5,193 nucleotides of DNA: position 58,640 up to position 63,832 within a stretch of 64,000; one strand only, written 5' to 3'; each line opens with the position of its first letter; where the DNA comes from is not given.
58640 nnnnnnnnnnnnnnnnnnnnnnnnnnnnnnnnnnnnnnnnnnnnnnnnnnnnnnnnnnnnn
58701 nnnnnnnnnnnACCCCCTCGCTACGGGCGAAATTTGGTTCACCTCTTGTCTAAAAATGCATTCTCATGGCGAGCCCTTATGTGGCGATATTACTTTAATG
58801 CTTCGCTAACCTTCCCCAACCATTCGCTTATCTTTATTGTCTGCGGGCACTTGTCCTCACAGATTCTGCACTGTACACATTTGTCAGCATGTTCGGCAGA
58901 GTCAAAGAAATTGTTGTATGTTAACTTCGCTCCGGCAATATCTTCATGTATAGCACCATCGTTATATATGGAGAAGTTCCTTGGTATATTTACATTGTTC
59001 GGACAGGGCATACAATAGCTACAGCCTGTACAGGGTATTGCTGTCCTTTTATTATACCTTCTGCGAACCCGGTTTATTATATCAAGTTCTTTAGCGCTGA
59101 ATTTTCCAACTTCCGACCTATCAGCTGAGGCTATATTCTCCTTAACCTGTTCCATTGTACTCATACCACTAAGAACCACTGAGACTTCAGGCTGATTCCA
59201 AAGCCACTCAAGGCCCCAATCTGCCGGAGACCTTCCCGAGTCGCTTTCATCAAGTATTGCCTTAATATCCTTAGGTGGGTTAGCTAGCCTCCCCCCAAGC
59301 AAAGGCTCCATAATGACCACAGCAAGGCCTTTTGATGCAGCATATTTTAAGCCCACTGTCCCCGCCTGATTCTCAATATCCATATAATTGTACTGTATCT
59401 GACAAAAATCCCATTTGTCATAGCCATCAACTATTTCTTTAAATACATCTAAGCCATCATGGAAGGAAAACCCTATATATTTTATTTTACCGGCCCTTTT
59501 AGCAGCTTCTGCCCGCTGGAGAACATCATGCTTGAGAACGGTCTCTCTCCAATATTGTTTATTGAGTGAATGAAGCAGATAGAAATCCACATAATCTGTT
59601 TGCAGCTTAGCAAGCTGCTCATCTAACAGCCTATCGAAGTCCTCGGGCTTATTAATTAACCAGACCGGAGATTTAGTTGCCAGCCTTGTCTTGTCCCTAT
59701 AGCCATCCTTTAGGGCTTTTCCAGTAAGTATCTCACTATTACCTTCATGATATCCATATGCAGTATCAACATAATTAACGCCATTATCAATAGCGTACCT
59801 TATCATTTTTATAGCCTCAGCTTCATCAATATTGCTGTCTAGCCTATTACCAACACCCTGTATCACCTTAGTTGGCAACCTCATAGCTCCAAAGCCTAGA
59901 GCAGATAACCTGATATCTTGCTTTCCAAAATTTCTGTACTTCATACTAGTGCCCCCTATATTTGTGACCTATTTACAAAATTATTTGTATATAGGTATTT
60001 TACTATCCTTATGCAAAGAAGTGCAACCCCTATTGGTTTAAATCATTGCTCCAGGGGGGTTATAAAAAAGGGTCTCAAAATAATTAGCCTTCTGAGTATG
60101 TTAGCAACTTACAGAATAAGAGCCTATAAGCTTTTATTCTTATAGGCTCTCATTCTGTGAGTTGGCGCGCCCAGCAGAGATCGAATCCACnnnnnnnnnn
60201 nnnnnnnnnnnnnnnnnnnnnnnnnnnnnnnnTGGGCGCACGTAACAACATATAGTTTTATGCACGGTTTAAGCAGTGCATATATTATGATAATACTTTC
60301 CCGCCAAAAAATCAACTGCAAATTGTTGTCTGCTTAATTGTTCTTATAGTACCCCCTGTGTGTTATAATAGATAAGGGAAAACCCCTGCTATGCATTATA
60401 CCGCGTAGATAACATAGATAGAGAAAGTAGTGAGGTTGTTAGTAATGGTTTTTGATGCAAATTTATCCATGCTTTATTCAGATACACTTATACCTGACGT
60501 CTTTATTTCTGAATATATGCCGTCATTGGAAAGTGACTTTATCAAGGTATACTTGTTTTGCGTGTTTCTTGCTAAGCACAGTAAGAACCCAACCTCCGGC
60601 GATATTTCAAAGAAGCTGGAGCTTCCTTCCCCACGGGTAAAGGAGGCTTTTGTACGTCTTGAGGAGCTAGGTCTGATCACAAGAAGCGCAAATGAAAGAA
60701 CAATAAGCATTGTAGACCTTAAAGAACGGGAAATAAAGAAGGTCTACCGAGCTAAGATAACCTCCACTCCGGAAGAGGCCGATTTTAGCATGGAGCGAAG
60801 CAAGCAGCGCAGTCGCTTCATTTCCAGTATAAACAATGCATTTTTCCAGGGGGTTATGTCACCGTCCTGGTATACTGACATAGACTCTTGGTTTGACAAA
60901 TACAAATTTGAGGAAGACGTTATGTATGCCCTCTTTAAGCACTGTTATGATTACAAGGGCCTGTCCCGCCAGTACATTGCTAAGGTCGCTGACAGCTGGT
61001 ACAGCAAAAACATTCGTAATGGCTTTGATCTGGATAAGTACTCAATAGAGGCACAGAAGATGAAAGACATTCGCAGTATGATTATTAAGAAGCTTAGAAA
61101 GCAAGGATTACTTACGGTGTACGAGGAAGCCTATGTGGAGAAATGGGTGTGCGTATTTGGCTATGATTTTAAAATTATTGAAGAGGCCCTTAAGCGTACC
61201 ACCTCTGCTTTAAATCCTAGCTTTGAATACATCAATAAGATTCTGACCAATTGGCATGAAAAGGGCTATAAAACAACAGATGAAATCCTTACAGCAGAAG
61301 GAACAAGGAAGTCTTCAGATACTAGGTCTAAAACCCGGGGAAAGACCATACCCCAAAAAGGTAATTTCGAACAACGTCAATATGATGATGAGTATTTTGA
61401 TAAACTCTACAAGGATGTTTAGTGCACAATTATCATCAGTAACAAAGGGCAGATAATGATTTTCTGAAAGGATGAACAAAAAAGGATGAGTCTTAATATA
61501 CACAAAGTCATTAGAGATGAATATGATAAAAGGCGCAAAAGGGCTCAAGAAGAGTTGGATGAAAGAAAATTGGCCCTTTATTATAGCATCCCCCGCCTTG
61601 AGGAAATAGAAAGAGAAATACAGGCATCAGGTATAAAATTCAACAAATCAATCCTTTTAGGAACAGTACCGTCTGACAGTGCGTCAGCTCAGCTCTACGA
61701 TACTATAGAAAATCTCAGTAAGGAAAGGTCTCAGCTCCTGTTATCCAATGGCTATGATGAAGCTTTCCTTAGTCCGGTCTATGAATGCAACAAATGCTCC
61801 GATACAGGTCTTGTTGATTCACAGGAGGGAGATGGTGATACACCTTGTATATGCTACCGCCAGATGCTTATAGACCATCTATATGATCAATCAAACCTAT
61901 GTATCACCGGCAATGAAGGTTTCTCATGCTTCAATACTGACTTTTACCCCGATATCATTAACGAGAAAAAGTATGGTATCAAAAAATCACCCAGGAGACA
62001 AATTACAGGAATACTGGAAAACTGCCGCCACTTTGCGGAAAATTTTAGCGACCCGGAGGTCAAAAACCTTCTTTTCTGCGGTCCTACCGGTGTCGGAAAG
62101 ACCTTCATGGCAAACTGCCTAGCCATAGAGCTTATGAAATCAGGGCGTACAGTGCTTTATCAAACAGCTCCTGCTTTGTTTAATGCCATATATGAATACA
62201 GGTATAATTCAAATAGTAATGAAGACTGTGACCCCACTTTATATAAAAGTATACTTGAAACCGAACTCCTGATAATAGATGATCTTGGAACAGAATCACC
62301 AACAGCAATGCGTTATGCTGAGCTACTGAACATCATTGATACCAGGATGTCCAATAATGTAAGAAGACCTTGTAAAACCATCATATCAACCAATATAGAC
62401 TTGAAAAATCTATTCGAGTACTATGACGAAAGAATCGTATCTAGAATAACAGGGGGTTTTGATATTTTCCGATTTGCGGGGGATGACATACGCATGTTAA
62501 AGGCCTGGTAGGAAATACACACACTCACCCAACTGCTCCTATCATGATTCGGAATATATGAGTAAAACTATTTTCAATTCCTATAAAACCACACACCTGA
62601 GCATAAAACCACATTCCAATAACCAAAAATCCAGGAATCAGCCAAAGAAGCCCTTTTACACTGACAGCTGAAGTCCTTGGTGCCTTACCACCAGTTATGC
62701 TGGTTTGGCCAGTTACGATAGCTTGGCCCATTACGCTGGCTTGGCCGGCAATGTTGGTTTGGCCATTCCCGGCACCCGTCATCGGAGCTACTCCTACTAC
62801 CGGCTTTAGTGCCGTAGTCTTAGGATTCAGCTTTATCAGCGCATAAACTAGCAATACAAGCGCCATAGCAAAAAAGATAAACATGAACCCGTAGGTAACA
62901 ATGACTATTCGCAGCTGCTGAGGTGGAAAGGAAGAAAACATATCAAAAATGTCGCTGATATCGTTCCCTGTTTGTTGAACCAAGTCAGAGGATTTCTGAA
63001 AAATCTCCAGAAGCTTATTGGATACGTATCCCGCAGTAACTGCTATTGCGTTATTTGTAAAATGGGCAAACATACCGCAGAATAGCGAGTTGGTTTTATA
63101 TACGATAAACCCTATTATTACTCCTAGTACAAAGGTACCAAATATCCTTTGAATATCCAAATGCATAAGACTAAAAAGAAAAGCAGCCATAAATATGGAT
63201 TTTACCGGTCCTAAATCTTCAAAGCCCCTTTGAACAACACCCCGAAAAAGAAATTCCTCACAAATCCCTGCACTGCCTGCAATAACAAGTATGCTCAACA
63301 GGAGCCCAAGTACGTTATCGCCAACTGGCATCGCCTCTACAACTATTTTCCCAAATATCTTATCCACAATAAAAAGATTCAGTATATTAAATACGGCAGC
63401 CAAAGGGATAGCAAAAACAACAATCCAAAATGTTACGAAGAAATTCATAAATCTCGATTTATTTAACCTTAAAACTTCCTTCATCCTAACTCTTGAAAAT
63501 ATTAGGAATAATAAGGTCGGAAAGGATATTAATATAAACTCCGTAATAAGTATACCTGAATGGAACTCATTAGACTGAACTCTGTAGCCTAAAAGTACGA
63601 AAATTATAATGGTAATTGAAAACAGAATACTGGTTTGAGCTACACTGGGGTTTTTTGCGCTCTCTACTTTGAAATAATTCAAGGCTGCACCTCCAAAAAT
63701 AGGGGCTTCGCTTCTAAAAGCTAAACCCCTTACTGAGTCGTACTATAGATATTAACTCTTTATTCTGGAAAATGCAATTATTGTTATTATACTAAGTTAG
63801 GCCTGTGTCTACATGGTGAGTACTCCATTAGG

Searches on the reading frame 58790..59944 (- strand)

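Call 6: search_protein_families(library=pfam, proteins=[window:58790-59944:-])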
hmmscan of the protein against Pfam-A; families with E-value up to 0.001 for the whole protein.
window:58790-59944:- (384 aa): 7 families
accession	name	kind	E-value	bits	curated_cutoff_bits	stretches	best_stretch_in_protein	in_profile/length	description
PF00248.27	Aldo_ket_red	-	4.3e-41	141.3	24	1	16-290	2-286/291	Aldo/keto reductase family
PF13187.11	Fer4_9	-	1.1e-08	35.4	27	1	305-369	2-50/52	4Fe-4S dicluster domain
PF13183.11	Fer4_8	-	2.4e-06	28.4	27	1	304-370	4-68/68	4Fe-4S dicluster domain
PF13237.11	Fer4_10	-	5.3e-05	23.5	25.5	0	352-368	5-21/53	4Fe-4S dicluster domain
PF13534.11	Fer4_17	-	5.4e-05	24.1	22.2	1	305-370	2-60/61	4Fe-4S dicluster domain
PF14697.11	Fer4_21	-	0.00037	21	35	0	352-369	37-56/59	4Fe-4S dicluster domain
PF14691.11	Fer4_20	-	0.00057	20.1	25.8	1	348-381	16-51/113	Dihydroprymidine dehydrogenase domain II, 4Fe-4S cluster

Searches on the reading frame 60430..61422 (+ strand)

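Call 6: search_protein_families(library=pfam, proteins=[window:60430-61422:+])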
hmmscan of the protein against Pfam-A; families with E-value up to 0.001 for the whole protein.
window:60430-61422:+ (330 aa): 6 families
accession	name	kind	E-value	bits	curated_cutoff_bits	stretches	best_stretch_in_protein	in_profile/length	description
PF07261.16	DnaB_2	-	1.9e-25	88.8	22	2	138-204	7-73/74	Replication initiation and membrane attachment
PF12802.13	MarR_2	-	0.00013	22.5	27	0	46-89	13-56/61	MarR family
PF24409.1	wHTH-PRTase_assc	-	0.0004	20.8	27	0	47-86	4-44/83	wHTH-PRTase associated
PF01978.25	TrmB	-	0.00049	20.3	25.6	0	52-108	21-64/68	Sugar-specific transcriptional regulator TrmB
PF14394.12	DUF4423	-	0.00089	19.5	30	0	50-102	33-87/165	Domain of unknown function (DUF4423)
PF01047.28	MarR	-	0.00093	19.5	24.6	0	43-89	7-53/59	MarR family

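Call 13: search_protein_families(library=ncbifam, proteins=[window:60430-61422:+], max_evalue=0.01)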
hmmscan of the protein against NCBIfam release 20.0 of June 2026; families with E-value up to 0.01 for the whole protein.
window:60430-61422:+ (330 aa): 1 family
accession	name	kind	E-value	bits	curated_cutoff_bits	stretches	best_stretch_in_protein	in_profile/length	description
TIGR01446.1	DnaD_dom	domain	1.7e-16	60.1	24.95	1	227-287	12-72/73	DnaD domain protein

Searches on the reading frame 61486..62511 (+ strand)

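Call 6: search_protein_families(library=pfam, proteins=[window:61486-62511:+])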
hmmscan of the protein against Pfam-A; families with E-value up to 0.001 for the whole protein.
window:61486-62511:+ (341 aa): 4 families
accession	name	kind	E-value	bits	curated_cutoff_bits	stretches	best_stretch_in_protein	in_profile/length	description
PF01695.23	IstB_IS21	-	1e-11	45.2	24.1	1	192-291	92-186/238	IstB-like ATP binding protein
PF20720.3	nSTAND3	-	0.00012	22.3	27.2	1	194-236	19-61/155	Novel STAND NTPase 3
PF00004.35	AAA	-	0.00019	22.3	21.2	1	195-304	1-110/131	ATPase family associated with various cellular activities (AAA)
PF00910.28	RNA_helicase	-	0.00028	21.8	21.5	0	196-286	2-77/105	RNA helicase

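Call 13: search_protein_families(library=ncbifam, proteins=[window:61486-62511:+], max_evalue=0.01)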
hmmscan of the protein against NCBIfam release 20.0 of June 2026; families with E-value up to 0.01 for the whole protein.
window:61486-62511:+ (341 aa): 16 families
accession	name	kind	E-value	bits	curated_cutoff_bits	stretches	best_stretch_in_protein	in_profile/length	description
NF005304.0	PRK06835.1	equivalog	2e-102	342.7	215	1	3-339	3-323/330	ATP-binding protein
NF005992.0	PRK08116.1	subfamily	2.3e-28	99.1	189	1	177-336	97-252/269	hypothetical protein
NF038214.1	IS21_help_AAA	equivalog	1.2e-17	64.3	200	1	192-308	90-196/232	IS21-like element helper ATPase IstB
NF005931.1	PRK07952.1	equivalog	6.5e-13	48.8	357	1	175-325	83-226/246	replicative helicase loader DnaC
NF006505.0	PRK08939.1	equivalog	2e-12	47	228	1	175-313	138-269/306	primosomal protein DnaI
NF009043.0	PRK12377.1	subfamily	1.7e-11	44.2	389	1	179-322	89-223/248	ATP-binding protein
NF001154.0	PRK00149.3-3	equivalog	1.1e-10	41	410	1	193-327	151-279/462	chromosomal replication initiator protein DnaA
NF006616.1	PRK09183.1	subfamily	7.7e-08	31.9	300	1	193-270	101-174/253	IS21-like element helper ATPase IstB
NF005378.0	PRK06921.1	subfamily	5.9e-07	28.8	207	1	71-322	7-241/266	hypothetical protein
TIGR00362.1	DnaA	equivalog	9.2e-07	28.3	343.9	1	181-325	127-262/437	chromosomal replication initiator protein DnaA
NF005098.0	PRK06526.1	subfamily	1.6e-06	27.8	296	1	192-269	109-181/266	transposase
NF001679.0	PRK00440.1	equivalog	0.00015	21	303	1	177-217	24-64/322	replication factor C small subunit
NF006038.0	PRK08181.1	subfamily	0.0021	17.4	317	1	193-287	108-197/271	transposase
NF009067.0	PRK12402.1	equivalog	0.0055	15.7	317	1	178-218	22-62/340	replication factor C small subunit 2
TIGR04291.1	arsen_driv_ArsA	equivalog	0.0078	15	650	0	193-229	4-41/565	arsenical pump-driving ATPase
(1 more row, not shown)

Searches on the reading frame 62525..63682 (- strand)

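Call 6: search_protein_families(library=pfam, proteins=[window:62525-63682:-])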
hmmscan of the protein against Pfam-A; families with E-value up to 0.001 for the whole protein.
window:62525-63682:- (385 aa): 1 family
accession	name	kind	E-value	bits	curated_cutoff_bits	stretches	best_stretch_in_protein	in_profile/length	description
PF02517.21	Rce1-like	-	1e-19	71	22.4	1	127-213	4-93/93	Type II CAAX prenyl endopeptidase Rce1-like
